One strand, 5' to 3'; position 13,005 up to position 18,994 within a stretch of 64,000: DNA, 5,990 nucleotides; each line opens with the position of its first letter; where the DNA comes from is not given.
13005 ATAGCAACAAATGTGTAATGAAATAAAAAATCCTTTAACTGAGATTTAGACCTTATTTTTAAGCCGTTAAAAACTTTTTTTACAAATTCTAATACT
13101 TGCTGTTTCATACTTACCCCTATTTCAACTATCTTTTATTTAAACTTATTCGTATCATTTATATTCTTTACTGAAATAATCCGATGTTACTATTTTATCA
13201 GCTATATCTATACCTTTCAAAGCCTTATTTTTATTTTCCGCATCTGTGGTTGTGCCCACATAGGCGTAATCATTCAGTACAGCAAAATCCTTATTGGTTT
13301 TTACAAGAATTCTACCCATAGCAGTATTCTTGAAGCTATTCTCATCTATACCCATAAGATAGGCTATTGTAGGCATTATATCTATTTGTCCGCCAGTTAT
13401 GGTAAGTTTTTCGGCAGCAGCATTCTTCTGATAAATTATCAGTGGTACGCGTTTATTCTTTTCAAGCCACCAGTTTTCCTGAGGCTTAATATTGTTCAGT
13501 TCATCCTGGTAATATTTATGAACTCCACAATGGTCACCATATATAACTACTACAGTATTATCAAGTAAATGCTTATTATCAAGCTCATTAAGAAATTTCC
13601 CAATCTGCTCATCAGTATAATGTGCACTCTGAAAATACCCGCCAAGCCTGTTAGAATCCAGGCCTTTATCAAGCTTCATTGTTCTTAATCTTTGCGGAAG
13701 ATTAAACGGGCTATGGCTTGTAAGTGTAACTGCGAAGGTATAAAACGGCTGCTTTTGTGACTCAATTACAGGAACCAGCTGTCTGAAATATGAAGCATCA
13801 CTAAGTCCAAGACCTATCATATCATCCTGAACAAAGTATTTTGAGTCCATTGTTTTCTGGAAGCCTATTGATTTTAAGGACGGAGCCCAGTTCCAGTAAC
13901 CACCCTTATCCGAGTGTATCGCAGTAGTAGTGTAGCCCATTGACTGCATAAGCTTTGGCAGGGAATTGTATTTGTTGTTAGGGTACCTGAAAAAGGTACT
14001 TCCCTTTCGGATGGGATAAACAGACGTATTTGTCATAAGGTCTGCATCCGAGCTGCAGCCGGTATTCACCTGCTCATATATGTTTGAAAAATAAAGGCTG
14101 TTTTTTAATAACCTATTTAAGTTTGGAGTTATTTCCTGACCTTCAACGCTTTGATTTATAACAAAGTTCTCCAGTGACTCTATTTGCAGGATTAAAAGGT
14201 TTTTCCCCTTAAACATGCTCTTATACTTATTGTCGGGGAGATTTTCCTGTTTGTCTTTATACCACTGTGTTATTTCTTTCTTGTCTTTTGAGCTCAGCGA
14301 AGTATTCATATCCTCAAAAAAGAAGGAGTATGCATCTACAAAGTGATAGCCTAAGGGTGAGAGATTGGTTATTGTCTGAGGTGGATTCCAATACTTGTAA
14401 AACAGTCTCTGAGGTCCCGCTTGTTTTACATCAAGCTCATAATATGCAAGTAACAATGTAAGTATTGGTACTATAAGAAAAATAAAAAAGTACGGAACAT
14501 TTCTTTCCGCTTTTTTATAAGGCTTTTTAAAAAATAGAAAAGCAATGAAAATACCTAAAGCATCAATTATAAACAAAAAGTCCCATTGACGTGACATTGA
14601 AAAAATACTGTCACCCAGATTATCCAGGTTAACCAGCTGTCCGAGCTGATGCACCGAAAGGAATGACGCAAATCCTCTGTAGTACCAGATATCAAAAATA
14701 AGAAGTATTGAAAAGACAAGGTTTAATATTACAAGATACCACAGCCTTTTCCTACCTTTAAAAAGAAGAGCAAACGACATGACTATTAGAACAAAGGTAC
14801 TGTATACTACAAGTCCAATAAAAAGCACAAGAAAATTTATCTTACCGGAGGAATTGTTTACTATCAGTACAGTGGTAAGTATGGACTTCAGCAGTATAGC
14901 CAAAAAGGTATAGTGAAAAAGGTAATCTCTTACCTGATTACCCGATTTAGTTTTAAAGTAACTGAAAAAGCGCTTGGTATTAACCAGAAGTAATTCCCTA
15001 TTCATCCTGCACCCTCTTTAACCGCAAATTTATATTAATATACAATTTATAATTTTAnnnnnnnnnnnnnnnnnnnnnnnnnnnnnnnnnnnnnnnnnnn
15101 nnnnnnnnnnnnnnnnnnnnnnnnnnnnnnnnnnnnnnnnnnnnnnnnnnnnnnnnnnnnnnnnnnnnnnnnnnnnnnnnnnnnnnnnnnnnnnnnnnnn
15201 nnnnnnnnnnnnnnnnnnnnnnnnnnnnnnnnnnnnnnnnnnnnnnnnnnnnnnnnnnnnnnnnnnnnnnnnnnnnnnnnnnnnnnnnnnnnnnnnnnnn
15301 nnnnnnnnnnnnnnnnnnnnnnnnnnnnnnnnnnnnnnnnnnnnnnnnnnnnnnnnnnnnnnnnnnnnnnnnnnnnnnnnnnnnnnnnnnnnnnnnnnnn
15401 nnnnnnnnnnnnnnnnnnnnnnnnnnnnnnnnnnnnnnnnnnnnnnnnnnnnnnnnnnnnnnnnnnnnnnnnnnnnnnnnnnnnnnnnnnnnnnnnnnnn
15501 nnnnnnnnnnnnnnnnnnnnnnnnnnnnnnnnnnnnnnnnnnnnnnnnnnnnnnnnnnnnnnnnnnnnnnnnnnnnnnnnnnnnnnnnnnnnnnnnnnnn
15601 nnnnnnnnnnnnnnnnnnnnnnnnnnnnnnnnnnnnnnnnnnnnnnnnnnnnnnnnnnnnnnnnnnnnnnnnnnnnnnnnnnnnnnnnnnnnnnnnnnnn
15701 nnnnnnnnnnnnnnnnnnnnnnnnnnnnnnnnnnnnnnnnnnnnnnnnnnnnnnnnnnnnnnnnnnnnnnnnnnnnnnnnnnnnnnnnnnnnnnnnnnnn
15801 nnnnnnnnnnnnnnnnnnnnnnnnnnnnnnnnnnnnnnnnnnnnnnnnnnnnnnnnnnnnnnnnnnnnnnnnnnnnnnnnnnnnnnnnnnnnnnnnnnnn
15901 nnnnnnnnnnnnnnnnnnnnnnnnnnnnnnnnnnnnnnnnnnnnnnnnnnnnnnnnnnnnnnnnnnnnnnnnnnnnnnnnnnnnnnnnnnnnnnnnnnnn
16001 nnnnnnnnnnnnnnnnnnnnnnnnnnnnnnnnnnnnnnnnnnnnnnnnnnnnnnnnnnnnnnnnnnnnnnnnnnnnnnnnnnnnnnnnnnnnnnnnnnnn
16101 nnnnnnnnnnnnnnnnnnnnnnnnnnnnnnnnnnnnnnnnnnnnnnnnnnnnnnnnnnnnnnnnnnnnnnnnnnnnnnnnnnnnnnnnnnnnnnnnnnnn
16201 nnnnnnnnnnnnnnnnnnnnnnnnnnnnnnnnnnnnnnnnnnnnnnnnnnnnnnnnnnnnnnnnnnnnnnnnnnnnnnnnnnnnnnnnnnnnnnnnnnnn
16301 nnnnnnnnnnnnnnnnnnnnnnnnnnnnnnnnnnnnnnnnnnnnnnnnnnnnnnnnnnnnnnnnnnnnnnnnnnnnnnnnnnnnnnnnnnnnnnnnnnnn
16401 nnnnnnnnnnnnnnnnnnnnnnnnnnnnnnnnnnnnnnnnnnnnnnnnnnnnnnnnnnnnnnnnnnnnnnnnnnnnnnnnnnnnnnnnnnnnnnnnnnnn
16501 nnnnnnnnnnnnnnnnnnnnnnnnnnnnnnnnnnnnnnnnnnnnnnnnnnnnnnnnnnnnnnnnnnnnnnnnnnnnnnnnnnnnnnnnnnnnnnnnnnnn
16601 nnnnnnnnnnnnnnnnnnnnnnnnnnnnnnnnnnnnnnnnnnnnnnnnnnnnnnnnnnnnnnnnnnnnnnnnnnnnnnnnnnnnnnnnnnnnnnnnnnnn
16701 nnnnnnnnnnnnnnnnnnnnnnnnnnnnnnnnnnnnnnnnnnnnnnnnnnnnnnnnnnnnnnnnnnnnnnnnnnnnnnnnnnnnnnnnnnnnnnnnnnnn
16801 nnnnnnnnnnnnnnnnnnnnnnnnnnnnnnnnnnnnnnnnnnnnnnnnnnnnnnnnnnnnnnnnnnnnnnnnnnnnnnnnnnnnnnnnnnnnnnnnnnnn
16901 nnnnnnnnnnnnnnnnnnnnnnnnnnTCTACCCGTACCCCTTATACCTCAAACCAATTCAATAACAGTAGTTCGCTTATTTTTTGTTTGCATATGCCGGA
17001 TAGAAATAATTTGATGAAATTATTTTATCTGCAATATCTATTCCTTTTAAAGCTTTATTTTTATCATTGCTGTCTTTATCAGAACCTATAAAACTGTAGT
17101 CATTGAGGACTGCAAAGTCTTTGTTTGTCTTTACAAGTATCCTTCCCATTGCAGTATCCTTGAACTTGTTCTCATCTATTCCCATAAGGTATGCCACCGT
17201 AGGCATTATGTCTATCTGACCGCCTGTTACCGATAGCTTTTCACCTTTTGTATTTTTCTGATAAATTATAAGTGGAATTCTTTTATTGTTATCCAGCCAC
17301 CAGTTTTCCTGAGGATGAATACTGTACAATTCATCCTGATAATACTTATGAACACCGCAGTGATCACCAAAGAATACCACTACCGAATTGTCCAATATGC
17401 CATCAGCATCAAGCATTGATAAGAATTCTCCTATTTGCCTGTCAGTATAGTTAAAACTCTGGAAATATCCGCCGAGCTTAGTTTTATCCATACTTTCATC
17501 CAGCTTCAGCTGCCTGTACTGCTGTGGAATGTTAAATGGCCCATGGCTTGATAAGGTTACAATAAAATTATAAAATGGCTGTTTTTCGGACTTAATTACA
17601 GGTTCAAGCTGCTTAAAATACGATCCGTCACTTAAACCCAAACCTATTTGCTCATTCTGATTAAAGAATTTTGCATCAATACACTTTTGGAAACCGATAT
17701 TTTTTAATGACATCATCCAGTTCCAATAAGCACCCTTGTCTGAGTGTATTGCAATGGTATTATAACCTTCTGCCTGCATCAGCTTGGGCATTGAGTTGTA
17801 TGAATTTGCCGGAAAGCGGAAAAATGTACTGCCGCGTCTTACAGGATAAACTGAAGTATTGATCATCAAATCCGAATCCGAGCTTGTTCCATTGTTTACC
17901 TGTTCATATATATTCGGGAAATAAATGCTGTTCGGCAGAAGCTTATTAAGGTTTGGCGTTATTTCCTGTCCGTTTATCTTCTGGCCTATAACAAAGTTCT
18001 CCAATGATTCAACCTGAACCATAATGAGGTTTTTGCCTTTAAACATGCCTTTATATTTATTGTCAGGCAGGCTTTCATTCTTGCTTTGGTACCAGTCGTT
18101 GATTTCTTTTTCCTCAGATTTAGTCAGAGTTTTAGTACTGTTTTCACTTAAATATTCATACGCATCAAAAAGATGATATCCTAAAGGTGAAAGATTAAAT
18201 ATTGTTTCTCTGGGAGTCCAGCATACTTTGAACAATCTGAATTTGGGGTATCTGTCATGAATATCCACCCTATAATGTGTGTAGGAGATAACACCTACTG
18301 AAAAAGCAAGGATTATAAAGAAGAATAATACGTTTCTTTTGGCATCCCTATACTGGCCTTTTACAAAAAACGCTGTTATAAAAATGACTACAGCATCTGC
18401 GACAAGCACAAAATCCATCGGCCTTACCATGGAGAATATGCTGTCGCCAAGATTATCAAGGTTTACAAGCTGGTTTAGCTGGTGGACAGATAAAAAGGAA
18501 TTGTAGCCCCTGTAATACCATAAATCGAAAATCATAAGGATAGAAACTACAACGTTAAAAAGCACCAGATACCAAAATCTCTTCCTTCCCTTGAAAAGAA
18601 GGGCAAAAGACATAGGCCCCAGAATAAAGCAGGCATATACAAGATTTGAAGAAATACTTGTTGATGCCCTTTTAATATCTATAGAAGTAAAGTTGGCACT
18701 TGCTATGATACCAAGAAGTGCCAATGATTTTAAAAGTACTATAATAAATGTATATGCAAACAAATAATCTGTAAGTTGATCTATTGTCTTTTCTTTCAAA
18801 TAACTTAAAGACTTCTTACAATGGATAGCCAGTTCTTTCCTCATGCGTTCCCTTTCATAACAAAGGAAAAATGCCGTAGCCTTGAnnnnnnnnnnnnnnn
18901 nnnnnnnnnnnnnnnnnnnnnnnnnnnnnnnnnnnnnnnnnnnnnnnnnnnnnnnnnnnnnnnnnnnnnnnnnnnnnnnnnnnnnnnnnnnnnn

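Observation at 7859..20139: Four tandem LtaS/MdoB-family paralogs bracketed by two paralogous membrane GT2 synthases, next to a cytoplasmic GH15: a possibly uncharacterised envelope-polymer system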

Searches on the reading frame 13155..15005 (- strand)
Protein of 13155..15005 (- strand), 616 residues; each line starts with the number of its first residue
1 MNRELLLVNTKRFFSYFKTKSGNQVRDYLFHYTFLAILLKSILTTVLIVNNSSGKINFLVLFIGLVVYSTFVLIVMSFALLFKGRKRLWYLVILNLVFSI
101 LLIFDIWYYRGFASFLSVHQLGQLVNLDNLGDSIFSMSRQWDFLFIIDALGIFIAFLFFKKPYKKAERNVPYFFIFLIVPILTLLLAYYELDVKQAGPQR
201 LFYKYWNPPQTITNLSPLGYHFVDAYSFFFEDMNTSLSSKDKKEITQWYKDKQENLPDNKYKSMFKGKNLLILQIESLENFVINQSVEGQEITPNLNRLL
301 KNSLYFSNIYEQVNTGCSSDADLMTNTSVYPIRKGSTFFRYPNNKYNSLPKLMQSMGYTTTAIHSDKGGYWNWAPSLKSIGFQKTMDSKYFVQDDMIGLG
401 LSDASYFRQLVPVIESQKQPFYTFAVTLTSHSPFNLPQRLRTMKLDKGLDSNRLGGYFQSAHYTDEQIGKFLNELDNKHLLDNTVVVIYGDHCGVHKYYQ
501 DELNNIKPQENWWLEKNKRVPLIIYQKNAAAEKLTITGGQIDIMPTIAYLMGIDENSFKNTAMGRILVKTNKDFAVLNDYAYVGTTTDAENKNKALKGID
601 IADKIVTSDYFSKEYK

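Call 3: search_protein_families(library=pfam, proteins=[window:13155-15005:-])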
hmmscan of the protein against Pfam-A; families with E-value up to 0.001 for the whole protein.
window:13155-15005:- (616 aa): 3 families
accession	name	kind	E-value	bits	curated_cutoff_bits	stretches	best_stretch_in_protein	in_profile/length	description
PF00884.28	Sulfatase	-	1.7e-37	129.8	25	1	268-553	1-301/301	Sulfatase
PF02995.22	DUF229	-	0.00018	20.8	25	1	406-492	280-341/496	Protein of unknown function (DUF229)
PF01663.27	Phosphodiest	-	0.00083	19.5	23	0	459-518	186-247/342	Type I phosphodiesterase / nucleotide pyrophosphatase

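Call 4: search_protein_families(library=ncbifam, proteins=[window:13155-15005:-])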
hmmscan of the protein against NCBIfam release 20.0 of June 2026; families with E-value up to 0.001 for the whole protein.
window:13155-15005:- (616 aa): 7 families
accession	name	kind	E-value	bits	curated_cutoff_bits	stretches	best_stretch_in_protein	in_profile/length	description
NF053595.1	LptchSynLtaSGpos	equivalog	6.3e-97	325.6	970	1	35-583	10-557/626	lipoteichoic acid synthase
TIGR03417.1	chol_sulfatase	equivalog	4e-15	55.7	433.45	1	456-573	254-366/500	choline-sulfatase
NF010322.0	PRK13759.1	equivalog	8.4e-13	47.6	481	2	451-548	264-360/486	arylsulfatase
NF009027.0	PRK12363.1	equivalog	3.8e-09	35.8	572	1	263-572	152-460/703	phosphoglycerol transferase I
NF038282.1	LapC_YejM_PbgA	exception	1.1e-08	33.8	825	1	454-560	411-509/584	LPS biosynthesis-modulating metalloenzyme YejM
NF045661.1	HdlasePehA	equivalog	7.9e-06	24.8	900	0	415-554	242-378/506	phosphoric/sulfuric ester hydrolase PehA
NF052527.1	Mn_arylsulf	exception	0.00066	18.7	850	0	286-386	21-116/479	manganese-dependent arylsulfatase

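Call 8: search_solved_structures(query=window:13155-15005:-, show_alignments=3)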
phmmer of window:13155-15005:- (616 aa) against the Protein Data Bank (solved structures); distinct sequences matched with E-value up to 0.001: 25.
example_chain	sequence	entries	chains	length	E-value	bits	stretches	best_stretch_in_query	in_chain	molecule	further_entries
2w8d_A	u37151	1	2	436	1e-58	202.6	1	239-571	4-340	PROCESSED GLYCEROL PHOSPHATE LIPOTEICHOIC ACID SYNTHASE 2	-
4uoo_A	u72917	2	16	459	2.8e-52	181.3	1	233-583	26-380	LIPOTEICHOIC ACID SYNTHASE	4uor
2w5r_A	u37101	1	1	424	1.3e-49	172.5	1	244-596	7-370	PROCESSED GLYCEROL PHOSPHATE LIPOTEICHOIC ACID SYNTHASE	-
2w5q_A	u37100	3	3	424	1.5e-49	172.3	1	244-596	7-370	PROCESSED GLYCEROL PHOSPHATE LIPOTEICHOIC ACID SYNTHASE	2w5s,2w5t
4uop_A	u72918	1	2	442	6.2e-46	160.4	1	260-555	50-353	LIPOTEICHOIC ACID PRIMASE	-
3lxq_A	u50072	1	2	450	7.9e-14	54.3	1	264-569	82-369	Uncharacterized protein VP1736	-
9ihk_D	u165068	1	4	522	3.1e-09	39.1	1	449-581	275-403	Sulfatase_S1_30A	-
9bb9_A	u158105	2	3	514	9.5e-07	30.9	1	456-599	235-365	S1_8A sulfatase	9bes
9bes_B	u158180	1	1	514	1.3e-06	30.5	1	456-599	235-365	S1_8A Sulfatase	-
6hhm_A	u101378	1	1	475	6.5e-06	28.2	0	444-561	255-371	Arylsulfatase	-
6j66_A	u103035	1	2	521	8.6e-06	27.8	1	455-570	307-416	Chondroitin sulfate/dermatan sulfate 4-O-endosulfatase protein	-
9bau_A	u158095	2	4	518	2e-05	26.5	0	413-554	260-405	S1_15B sulfatase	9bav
6bia_A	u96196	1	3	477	5.1e-05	25.2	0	415-558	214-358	Sulfatase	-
7oz9_AAA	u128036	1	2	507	6.4e-05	24.9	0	389-494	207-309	N-acetylgalactosamine-6-sulfatase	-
6b0k_A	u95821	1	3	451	6.4e-05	24.9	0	415-558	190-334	Iota-carrageenan sulfatase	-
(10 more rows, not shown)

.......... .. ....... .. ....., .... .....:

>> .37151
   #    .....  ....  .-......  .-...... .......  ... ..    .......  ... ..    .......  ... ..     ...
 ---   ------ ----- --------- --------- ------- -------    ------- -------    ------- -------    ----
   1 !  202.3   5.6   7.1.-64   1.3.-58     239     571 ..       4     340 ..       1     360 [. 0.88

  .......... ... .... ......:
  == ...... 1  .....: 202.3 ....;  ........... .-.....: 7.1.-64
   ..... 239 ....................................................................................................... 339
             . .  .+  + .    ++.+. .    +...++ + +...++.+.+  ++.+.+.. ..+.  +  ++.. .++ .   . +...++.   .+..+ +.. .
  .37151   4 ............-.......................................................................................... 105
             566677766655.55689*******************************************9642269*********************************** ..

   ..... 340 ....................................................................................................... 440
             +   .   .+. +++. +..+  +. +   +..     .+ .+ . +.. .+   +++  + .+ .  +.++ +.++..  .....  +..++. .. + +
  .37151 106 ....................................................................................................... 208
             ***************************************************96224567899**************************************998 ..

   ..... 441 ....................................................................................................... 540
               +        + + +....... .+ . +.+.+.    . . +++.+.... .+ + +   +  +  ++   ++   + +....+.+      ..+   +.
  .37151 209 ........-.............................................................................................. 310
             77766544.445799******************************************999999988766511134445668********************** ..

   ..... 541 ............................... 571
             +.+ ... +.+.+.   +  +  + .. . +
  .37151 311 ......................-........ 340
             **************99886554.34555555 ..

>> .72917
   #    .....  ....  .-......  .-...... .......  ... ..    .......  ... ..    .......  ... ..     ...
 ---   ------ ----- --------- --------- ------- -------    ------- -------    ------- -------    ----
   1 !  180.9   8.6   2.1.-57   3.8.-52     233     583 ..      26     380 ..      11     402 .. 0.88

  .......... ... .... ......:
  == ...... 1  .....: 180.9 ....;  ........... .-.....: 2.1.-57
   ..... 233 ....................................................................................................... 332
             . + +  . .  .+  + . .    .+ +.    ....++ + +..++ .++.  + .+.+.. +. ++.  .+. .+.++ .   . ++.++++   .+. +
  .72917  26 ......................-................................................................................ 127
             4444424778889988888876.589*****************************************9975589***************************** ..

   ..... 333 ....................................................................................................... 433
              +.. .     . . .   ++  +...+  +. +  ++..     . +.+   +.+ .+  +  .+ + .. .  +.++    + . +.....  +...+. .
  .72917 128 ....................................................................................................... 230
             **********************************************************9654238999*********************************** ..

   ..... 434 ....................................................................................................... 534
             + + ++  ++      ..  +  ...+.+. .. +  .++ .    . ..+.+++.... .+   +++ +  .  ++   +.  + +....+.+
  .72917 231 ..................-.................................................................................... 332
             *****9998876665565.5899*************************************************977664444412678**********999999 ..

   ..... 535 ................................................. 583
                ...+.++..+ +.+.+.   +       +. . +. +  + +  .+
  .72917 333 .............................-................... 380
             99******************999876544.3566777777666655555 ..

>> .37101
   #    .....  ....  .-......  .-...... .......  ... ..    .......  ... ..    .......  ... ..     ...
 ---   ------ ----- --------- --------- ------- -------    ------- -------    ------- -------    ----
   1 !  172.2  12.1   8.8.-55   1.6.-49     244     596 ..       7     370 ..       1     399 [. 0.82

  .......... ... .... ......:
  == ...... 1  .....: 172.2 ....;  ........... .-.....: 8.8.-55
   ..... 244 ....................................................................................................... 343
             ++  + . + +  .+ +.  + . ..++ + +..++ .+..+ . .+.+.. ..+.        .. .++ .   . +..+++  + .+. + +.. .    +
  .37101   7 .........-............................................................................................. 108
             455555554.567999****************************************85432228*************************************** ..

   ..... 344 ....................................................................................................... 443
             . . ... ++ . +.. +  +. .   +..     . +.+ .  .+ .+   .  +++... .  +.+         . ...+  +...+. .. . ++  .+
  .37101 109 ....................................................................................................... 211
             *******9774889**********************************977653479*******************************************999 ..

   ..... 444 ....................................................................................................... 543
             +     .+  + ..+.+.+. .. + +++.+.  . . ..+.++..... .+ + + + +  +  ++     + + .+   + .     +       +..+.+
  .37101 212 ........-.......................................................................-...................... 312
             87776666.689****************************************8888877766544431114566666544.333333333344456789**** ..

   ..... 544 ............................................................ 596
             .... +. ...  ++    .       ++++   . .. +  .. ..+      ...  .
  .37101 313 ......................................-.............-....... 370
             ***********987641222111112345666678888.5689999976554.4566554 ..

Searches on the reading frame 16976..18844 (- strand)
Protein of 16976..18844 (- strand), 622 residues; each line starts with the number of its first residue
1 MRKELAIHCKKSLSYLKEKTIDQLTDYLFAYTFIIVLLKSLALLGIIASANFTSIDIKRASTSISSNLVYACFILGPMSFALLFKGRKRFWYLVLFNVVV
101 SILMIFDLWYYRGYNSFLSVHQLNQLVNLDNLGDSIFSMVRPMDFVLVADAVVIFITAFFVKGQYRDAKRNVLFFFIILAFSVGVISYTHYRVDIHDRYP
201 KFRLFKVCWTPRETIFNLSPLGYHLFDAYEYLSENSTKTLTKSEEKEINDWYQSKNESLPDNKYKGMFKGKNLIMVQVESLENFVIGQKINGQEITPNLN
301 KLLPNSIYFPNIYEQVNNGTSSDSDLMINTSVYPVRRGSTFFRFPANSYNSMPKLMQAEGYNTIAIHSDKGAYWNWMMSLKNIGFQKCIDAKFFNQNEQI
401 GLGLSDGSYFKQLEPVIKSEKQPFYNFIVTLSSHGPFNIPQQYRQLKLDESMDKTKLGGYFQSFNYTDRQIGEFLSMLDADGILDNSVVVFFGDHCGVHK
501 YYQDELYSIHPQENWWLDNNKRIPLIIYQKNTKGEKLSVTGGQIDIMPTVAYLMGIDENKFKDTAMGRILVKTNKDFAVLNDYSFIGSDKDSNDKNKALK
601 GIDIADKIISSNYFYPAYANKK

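Call 3: search_protein_families(library=pfam, proteins=[window:16976-18844:-])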
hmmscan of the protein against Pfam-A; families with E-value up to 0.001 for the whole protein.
window:16976-18844:- (622 aa): 1 family
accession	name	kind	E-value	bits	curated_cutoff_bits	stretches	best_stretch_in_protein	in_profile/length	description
PF00884.28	Sulfatase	-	2.3e-35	122.8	25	1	271-556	1-301/301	Sulfatase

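Call 4: search_protein_families(library=ncbifam, proteins=[window:16976-18844:-])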
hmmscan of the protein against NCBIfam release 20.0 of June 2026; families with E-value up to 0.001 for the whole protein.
window:16976-18844:- (622 aa): 5 families
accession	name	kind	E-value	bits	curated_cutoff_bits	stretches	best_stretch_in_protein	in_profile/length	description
NF053595.1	LptchSynLtaSGpos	equivalog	8.4e-95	318.6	970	1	78-588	49-559/626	lipoteichoic acid synthase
TIGR03417.1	chol_sulfatase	equivalog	4.4e-12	45.6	433.45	1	456-575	251-365/500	choline-sulfatase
NF010322.0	PRK13759.1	equivalog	3.1e-09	35.9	481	1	448-550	258-359/486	arylsulfatase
NF045661.1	HdlasePehA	equivalog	1.6e-05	23.7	900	1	420-564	244-385/506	phosphoric/sulfuric ester hydrolase PehA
NF038282.1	LapC_YejM_PbgA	exception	0.00012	20.5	825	1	452-567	406-513/584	LPS biosynthesis-modulating metalloenzyme YejM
